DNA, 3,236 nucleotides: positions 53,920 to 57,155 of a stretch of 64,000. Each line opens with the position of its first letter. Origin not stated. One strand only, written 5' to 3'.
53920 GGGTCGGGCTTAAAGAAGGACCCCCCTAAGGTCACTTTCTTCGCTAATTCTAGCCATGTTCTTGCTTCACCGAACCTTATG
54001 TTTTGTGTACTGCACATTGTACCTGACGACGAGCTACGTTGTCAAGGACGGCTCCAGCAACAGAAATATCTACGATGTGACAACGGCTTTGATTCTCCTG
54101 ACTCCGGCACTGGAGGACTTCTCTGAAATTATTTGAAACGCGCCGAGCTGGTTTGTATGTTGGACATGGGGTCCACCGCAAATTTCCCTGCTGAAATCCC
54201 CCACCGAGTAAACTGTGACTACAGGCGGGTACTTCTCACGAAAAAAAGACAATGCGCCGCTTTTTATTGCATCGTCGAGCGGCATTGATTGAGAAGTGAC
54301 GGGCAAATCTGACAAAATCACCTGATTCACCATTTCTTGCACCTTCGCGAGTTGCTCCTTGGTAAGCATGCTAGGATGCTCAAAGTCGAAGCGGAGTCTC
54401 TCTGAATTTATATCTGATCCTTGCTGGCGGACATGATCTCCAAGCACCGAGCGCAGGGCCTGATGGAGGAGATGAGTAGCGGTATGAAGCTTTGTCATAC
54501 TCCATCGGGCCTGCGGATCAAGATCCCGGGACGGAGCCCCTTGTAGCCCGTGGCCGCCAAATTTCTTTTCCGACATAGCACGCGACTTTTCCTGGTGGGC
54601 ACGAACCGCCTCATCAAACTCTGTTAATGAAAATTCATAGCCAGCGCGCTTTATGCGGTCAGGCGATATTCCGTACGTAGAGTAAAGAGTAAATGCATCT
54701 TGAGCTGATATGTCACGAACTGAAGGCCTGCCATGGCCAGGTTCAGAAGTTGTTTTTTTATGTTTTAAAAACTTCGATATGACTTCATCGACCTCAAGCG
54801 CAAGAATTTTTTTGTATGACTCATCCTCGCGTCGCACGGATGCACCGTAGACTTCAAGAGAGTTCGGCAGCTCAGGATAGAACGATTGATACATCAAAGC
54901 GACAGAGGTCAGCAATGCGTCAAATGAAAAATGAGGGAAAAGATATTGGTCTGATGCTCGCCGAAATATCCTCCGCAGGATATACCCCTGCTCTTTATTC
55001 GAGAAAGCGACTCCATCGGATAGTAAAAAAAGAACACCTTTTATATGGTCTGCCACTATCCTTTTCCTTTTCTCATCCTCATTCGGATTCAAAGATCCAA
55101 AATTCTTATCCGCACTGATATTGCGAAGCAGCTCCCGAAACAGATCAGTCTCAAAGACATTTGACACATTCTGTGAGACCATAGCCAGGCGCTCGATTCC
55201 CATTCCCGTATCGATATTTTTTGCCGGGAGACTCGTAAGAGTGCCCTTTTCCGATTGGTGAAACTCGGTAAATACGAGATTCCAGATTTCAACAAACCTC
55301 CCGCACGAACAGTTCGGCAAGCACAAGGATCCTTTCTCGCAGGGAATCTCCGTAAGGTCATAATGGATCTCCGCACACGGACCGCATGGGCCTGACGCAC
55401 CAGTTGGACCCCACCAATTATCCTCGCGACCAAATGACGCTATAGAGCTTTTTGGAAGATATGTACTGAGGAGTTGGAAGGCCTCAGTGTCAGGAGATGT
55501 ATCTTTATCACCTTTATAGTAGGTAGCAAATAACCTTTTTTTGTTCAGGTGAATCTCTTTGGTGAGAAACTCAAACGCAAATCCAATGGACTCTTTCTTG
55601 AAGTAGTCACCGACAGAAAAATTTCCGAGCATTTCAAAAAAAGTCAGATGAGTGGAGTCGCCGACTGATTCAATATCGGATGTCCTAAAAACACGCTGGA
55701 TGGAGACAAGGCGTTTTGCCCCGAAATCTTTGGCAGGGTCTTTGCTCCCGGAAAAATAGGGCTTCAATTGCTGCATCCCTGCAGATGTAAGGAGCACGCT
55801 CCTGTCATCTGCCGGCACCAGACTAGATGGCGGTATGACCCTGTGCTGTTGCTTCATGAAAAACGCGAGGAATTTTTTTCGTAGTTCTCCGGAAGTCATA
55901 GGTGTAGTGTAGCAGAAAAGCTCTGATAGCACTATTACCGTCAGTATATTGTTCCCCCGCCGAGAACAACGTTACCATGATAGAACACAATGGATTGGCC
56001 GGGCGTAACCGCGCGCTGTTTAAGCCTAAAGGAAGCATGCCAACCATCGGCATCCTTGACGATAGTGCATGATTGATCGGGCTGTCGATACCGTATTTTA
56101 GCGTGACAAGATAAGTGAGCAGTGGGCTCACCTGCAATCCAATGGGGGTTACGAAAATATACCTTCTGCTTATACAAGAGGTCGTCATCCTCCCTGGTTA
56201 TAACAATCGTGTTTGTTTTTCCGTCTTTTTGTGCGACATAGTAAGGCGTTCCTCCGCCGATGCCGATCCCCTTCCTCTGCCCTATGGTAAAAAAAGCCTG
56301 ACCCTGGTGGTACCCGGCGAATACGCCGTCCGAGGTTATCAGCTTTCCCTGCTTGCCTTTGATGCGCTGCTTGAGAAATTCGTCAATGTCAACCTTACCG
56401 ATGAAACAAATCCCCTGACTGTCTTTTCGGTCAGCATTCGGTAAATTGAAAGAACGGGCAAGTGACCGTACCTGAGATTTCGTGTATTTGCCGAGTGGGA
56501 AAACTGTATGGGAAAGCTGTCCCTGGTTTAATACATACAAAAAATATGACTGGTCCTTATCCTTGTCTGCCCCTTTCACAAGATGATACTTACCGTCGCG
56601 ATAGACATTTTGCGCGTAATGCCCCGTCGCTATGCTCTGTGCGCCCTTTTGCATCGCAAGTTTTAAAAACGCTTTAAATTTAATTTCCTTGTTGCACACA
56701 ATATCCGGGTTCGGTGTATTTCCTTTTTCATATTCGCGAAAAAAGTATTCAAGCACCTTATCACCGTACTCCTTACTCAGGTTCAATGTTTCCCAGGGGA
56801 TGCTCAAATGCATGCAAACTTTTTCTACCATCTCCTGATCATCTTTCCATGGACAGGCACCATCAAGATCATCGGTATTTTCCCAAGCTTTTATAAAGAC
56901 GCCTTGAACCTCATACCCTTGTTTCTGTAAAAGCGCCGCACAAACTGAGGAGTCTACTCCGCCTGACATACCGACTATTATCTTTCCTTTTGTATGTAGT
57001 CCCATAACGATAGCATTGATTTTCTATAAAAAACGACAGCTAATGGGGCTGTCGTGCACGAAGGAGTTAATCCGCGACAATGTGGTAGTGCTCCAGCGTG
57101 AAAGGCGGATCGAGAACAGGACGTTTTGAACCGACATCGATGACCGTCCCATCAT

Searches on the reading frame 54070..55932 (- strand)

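Call 10: search_protein_families(library=pfam, proteins=[window:54070-55932:-], max_evalue=0.001)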
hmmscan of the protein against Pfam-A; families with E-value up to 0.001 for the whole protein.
window:54070-55932:- (620 aa): 3 families
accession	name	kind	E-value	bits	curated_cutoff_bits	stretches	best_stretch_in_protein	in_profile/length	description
PF01411.24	tRNA-synt_2c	-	2.7e-106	356.8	30.3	1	16-457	1-435/552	tRNA synthetases class II (A)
PF07973.19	tRNA_SAD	-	5.2e-16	58.8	24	1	572-614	1-43/44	Threonyl and Alanyl tRNA synthetase second additional domain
PF01409.25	tRNA-synt_2d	-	0.00048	20.1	19.8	0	240-259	213-232/246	tRNA synthetases class II core domain (F)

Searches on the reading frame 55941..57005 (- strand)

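Call 10: search_protein_families(library=pfam, proteins=[window:55941-57005:-], max_evalue=0.001)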
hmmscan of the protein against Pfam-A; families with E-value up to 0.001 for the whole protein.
window:55941-57005:- (354 aa): 6 families
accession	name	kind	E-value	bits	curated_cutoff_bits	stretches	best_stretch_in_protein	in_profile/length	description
PF03054.22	tRNA_Me_trans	-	1.8e-76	256.8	20.6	1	8-204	2-202/202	tRNA methyl transferase HUP domain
PF20258.4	tRNA_Me_trans_C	-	1.6e-20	73.7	20.6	1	280-353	2-77/77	Aminomethyltransferase beta-barrel domain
PF20259.3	tRNA_Me_trans_M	-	2.3e-17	62.7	27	1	209-270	2-65/66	tRNA methyl transferase PRC-barrel domain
PF02540.23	NAD_synthase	-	1.9e-07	30.9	21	1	8-190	20-170/242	NAD synthase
PF06508.19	QueC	-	1.7e-06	28.1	22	1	8-189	1-176/210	Queuosine biosynthesis protein QueC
PF01171.26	ATP_bind_3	-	5.2e-06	26.8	27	1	8-188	1-161/182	PP-loop family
